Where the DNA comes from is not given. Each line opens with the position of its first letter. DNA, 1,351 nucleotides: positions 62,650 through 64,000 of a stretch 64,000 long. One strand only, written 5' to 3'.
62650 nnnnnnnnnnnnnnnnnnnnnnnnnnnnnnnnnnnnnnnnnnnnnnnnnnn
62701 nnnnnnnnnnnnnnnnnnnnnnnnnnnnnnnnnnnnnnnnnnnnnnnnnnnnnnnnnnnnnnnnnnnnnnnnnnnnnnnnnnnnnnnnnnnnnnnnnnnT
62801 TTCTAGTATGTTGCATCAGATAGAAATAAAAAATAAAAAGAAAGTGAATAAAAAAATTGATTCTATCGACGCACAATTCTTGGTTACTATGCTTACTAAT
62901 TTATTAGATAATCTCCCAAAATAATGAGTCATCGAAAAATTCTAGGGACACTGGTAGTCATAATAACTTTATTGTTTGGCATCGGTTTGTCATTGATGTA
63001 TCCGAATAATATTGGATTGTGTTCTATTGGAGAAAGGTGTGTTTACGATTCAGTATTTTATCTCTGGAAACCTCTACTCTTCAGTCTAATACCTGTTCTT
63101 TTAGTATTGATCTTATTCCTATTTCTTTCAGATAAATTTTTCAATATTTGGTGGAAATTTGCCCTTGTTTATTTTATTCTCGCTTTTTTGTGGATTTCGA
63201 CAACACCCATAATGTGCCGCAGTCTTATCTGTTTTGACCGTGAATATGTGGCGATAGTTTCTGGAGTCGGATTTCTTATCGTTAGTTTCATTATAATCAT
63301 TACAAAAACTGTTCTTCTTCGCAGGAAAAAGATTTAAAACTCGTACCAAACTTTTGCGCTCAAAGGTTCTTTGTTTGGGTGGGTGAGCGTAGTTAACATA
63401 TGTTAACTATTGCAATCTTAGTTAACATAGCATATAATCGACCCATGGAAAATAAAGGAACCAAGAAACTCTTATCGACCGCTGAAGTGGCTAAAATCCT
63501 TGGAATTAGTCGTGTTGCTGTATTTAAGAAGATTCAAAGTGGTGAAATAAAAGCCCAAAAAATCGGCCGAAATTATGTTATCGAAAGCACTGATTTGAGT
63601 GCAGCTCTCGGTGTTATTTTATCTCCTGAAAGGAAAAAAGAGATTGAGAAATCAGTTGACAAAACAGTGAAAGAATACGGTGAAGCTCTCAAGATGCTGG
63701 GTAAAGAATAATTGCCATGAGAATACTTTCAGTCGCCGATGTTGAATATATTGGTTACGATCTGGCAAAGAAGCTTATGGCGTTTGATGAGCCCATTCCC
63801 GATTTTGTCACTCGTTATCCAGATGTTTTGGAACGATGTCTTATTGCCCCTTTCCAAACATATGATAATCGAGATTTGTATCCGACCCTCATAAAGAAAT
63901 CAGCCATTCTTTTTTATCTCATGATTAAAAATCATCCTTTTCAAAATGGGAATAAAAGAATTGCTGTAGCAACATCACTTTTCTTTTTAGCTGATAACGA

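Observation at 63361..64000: HTH (excisionase-type) - Doc/Fic pair with a perfect 20-bp palindromic operator and a leaderless promoter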

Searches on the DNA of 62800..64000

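Call 62: search_rna_families(source=window, start=62800, end=64000, threshold=evalue, max_evalue=1)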
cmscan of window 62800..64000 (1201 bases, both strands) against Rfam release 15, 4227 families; matches with E-value up to 1: 0.
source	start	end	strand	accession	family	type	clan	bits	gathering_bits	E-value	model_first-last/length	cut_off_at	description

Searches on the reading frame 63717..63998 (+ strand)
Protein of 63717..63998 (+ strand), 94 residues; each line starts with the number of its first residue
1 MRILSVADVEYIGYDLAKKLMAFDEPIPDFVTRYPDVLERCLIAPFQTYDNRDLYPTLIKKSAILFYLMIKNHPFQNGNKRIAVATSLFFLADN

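Call 3: search_protein_families(library=pfam, proteins=[window:63717-63998:+], max_evalue=0.1)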
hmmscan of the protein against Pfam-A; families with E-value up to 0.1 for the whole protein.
window:63717-63998:+ (94 aa): 1 family
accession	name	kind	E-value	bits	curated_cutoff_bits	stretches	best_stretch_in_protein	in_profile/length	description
PF02661.23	Fic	-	1.3e-10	42.5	24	1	35-91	28-93/93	Fic/DOC family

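Call 4: search_protein_families(library=ncbifam, proteins=[window:63717-63998:+], max_evalue=0.1)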
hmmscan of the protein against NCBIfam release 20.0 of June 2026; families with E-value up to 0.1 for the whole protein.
window:63717-63998:+ (94 aa): 1 family
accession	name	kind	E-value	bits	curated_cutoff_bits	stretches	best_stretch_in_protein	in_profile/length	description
TIGR01550.1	DOC_P1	subfamily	1.2e-09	38.4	38.65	1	57-94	50-87/122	type II toxin-antitoxin system death-on-curing family toxin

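Call 16: find_homologous_proteins(query=window:63717-63998:+)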
Query window:63717-63998:+ (94 aa): 5276 proteins with E <= 0.001 among 5280 candidates; the best 120 are listed.
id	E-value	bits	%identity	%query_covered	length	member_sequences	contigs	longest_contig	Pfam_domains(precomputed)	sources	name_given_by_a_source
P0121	5.3e-55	201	99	100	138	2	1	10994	PF02661.24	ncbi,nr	ncbi:MAG: type II toxin-antitoxin system death-on-curing family toxin [Candidatus Pacebacteria bacte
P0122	3.0e-50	186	89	100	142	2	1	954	PF02661.24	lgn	-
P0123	3.2e-49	183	88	100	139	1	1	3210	PF02661.24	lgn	-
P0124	5.7e-49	182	88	100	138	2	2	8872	PF02661.24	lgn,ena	-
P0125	2.1e-48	180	84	100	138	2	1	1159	PF02661.24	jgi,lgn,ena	jgi:death-on-curing family protein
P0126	5.0e-48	179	87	100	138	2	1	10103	PF02661.24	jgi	-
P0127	7.6e-46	172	83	100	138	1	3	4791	PF02661.24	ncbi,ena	-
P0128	4.4e-45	169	84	100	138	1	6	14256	PF02661.24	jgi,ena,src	-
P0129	4.9e-45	169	83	100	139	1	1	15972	PF02661.24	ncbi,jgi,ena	-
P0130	9.8e-45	168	80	100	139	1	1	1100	PF02661.24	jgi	-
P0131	1.6e-44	168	83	100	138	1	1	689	PF02661.24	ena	-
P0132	8.4e-44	165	81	100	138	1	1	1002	PF02661.24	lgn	-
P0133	1.5e-43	165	82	100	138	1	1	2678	PF02661.24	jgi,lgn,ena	-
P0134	4.4e-43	163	79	100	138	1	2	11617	PF02661.24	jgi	jgi:death-on-curing family protein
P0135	5.1e-43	163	78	100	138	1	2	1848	PF02661.24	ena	-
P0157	1.7e-35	139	65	100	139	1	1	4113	PF02661.24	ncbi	ncbi:MAG: type II toxin-antitoxin system death-on-curing family toxin [Candidatus Eisenbacteria bact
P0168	3.8e-35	138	65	100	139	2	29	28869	PF02661.24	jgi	jgi:death-on-curing protein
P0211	1.9e-34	135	63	100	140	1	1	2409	PF02661.24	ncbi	ncbi:MAG: type II toxin-antitoxin system death-on-curing family toxin [Actinomycetota bacterium]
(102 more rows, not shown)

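Call 45: predict_structure(alignment_id=A2)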
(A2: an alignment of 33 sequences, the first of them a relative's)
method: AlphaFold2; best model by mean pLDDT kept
length: 138 residues; sequences in the alignment: 33
mean_pLDDT: 84.9   pTM: 0.80
mean pLDDT of the five models: 84.9, 78.0, 70.7, 58.2, 57.4
residues with pLDDT >= 90: 56; 70-90: 65; 50-70: 17; < 50: 0
segments of 3 or more residues with pLDDT < 50: none
pLDDT, mean of each block of 10 residues (from residue 1): 80 76 64 82 91 92 92 66 86 93 89 88 95 96
secondary structure, 60 per line:
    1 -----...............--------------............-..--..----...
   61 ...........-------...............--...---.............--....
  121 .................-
elements in order: H6-20 H35-46 H58-71 H79-93 E96-98 H102-114 H117-134 E135-137

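Call 48: fold_search(model_id=the predicted structure, library=pdb)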
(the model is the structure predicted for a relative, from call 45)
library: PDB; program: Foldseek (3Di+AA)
matches with E <= 10: 211; with E <= 0.001: 0
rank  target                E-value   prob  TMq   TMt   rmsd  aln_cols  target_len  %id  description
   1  3dd7_C                1.9e-03  1.00  0.65  0.72   4.2       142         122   18  Structure of DocH66Y in complex with the C-terminal domain of Phd (released 2008-09-16)
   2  3k33_A                2.3e-03  1.00  0.61  0.67   4.2       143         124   21  Crystal structure of the Phd-Doc complex (released 2010-08-18)
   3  3dd7_A                4.9e-03  1.00  0.63  0.69   5.0       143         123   18  Structure of DocH66Y in complex with the C-terminal domain of Phd (released 2008-09-16)
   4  3kh2_A                1.5e-02  1.00  0.63  0.69   4.4       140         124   18  Crystal structure of the P1 bacteriophage Doc toxin (F68S) in complex with the Phd antitoxin (L17M/V39A). Northeast St (released 2010-08-18)
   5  3kh2_C                1.7e-02  1.00  0.67  0.74   3.4       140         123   18  Crystal structure of the P1 bacteriophage Doc toxin (F68S) in complex with the Phd antitoxin (L17M/V39A). Northeast St (released 2010-08-18)
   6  3shg_A                4.0e-02  1.00  0.54  0.41   5.6       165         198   13  VBHT Fic protein from BARTONELLA SCHOENBUCHENSIS in complex with VBHA antitoxin (released 2012-01-25)
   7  3zcb_A                5.5e-02  1.00  0.53  0.42   5.6       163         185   13  VbhT Fic protein from Bartonella schoenbuchensis in complex with VbhA antitoxin mutant E24G and ATP (released 2013-06-19)
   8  5eu0_A                1.1e-01  0.99  0.57  0.40   5.6       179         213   12  FIC domain of Bep1 from Bartonella rochalimae in complex with BiaA (released 2017-03-01)
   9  4u0s_A                1.1e-01  0.99  0.57  0.29   5.2       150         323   14  Structure of Eukaryotic fic domain containing protein with ADP (released 2014-12-10)
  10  5jfz_A                1.1e-01  0.99  0.53  0.43   5.4       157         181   12  E. coli EcFicT in complex with EcFicA mutant E28G (released 2016-10-05)
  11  5jff_A                1.2e-01  0.98  0.50  0.40   5.5       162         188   12  E. coli EcFicT mutant G55R in complex with EcFicA (released 2016-10-05)
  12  5nv5_B                1.2e-01  0.98  0.54  0.40   7.5       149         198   15  Enterococcus faecalis FIC protein (released 2018-05-30)
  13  3zc7_A                1.2e-01  0.97  0.50  0.39   5.6       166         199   14  VbhT Fic protein from Bartonella schoenbuchensis in complex with VbhA antitoxin and ATP (released 2013-06-19)
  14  8idv_D                1.2e-01  0.96  0.47  0.38   6.4       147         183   16  Crystal structure of Fic protein from Mycoplasma mycoides (released 2024-08-14)
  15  4u0s_B                1.4e-01  0.99  0.61  0.30   4.8       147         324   14  Structure of Eukaryotic fic domain containing protein with ADP (released 2014-12-10)
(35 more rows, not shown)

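Call 63: find_encoding_contigs(protein=P0168, flank=1500, max_places=4)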
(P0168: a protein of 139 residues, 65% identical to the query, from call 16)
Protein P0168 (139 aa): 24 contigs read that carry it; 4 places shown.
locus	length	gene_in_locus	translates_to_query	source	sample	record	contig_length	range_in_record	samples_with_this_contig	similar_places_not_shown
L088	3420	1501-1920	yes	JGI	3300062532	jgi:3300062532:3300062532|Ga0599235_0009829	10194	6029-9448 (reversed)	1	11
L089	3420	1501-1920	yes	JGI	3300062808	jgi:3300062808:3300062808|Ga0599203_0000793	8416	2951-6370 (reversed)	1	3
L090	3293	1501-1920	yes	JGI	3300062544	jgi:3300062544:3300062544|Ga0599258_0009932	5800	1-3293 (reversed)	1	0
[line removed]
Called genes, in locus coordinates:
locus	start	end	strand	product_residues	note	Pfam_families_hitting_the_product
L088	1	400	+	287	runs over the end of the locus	PF00106:adh_short, PF08659:KR, PF13561:adh_short_C2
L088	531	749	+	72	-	PF01402:RHH_1, PF12651:RHH_3 (weak), PF19807:DUF6290 (weak)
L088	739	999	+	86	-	PF05016:ParE_toxin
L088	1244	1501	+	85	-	PF08279:HTH_11 (faint), PF12728:HTH_17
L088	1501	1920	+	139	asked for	PF02661:Fic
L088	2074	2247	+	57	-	-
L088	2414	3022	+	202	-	PF04140:ICMT, PF04191:PEMT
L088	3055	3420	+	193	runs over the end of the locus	-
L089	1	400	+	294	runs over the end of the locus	PF00106:adh_short, PF08659:KR, PF13561:adh_short_C2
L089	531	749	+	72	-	PF01402:RHH_1, PF12651:RHH_3 (weak), PF19807:DUF6290 (weak)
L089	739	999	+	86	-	PF05016:ParE_toxin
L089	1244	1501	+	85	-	PF08279:HTH_11 (faint), PF12728:HTH_17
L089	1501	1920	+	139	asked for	PF02661:Fic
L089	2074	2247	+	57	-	-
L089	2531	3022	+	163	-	PF04140:ICMT, PF04191:PEMT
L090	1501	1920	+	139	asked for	PF02661:Fic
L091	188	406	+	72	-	PF01402:RHH_1, PF12651:RHH_3 (weak), PF19807:DUF6290 (weak)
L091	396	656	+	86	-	PF05016:ParE_toxin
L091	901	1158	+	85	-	PF08279:HTH_11 (faint), PF12728:HTH_17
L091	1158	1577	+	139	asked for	PF02661:Fic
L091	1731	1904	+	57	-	-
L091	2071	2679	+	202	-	PF04140:ICMT, PF04191:PEMT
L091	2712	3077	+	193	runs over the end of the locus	-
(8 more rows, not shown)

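Call 64: find_encoding_contigs(protein=P0157, flank=1500, max_places=2)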
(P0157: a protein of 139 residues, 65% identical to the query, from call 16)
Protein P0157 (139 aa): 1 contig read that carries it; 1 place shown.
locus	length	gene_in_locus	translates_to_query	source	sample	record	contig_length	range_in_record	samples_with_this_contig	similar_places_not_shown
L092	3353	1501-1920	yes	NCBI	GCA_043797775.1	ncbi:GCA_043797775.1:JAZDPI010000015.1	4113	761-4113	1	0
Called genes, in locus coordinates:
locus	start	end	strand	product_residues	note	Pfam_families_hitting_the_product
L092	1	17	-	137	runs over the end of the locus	-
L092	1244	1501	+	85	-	PF12728:HTH_17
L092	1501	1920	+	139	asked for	PF02661:Fic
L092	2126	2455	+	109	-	PF12840:HTH_20 (weak), PF01022:HTH_5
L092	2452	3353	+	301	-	PF03773:ArsP_1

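Call 65: find_encoding_contigs(protein=P0211, flank=1500, max_places=2)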
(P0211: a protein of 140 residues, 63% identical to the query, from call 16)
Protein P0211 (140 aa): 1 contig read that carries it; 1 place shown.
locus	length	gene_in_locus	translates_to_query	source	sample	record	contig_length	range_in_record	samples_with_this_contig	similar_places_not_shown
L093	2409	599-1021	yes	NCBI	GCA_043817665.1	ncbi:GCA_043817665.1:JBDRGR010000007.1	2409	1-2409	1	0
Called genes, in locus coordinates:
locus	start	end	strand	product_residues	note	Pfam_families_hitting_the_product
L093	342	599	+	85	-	PF12728:HTH_17 (weak)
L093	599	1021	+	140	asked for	PF02661:Fic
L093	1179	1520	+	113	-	PF03780:Asp23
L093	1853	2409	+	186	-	PF03215:Rad17 (weak), PF00005:ABC_tran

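Call 69: search_dna_similar(query=P0121, collection=plasmids, mode=protein, max_evalue=0.00001, max_rows=12)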
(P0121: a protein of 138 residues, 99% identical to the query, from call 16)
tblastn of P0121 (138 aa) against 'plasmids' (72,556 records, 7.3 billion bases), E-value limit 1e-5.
Records with a match: 324; places in all: 329; records where one place covers at least 80% of the query: 2.
Best place of each record, by identity: <60% 324.
By first word of the organism name: Enterococcus 255; Bacillus 34; Legionella 4; Klebsiella 4; Deinococcus 3; Peribacillus 3; Lactobacillus 2; Persicobacter 2; [Eubacterium] 1; Lachnospira 1; and 15 more.
By predicted mobility (MOB-suite, as given by PLSDB): conjugative 179; non-mobilizable 78; mobilizable 67.
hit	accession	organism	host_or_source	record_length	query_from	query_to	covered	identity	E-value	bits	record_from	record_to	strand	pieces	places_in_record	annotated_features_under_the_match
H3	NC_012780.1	[Eubacterium] eligens ATCC 27750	-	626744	38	136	72%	39.4%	8e-12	68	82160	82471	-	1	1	Fic family protein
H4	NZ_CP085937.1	Lachnospira eligens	-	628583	38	136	72%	39.4%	8e-12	68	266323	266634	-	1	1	Fic family protein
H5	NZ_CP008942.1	Candidatus Paracaedibacter acanthamoebae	Acanthamoeba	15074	16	121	77%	36.4%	9e-9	59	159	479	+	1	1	none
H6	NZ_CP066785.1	Alicyclobacillus sp. ALC3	cell culture,acid mine drainage sediment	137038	1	116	84%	32.8%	5e-9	60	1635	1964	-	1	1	type II toxin-antitoxin system death-on-curing family toxin | AbrB/MazE/SpoVT family DNA-binding domain-containing protein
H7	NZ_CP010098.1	Bacillus thuringiensis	Dendrolimus sibericus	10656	37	132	70%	38.5%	1e-8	59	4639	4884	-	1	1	type II toxin-antitoxin system death-on-curing family toxin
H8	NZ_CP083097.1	Bacillus thuringiensis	whole organism,Biopesticide B401/B402 ...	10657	37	132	70%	38.5%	1e-8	59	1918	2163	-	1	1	type II toxin-antitoxin system death-on-curing family toxin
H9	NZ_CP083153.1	Bacillus thuringiensis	whole organism,Biopesticide Agree WP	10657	37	132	70%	38.5%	1e-8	59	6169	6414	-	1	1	type II toxin-antitoxin system death-on-curing family toxin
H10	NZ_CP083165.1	Bacillus thuringiensis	whole organism,Biopesticide XenTari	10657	37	132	70%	38.5%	1e-8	59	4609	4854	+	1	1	type II toxin-antitoxin system death-on-curing family toxin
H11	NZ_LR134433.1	Legionella adelaidensis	environmental,Cooling tower water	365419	15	131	85%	30.9%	2e-7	56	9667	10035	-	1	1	rhuM: RhuM family protein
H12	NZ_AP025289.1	Treponema saccharophilum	-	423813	33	121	64%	39.3%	8e-12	68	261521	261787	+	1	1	type II toxin-antitoxin system death-on-curing family toxin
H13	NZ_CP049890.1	Jeotgalibaca porci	pig,mono bacterial isolate,liquid joint ...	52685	26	134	79%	31.2%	1e-9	62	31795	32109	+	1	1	type II toxin-antitoxin system death-on-curing family toxin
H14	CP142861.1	Enterococcus faecium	Microbe,Sikhye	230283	26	134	79%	31.2%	1e-9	62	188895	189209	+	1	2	type II toxin-antitoxin system death-on-curing family toxin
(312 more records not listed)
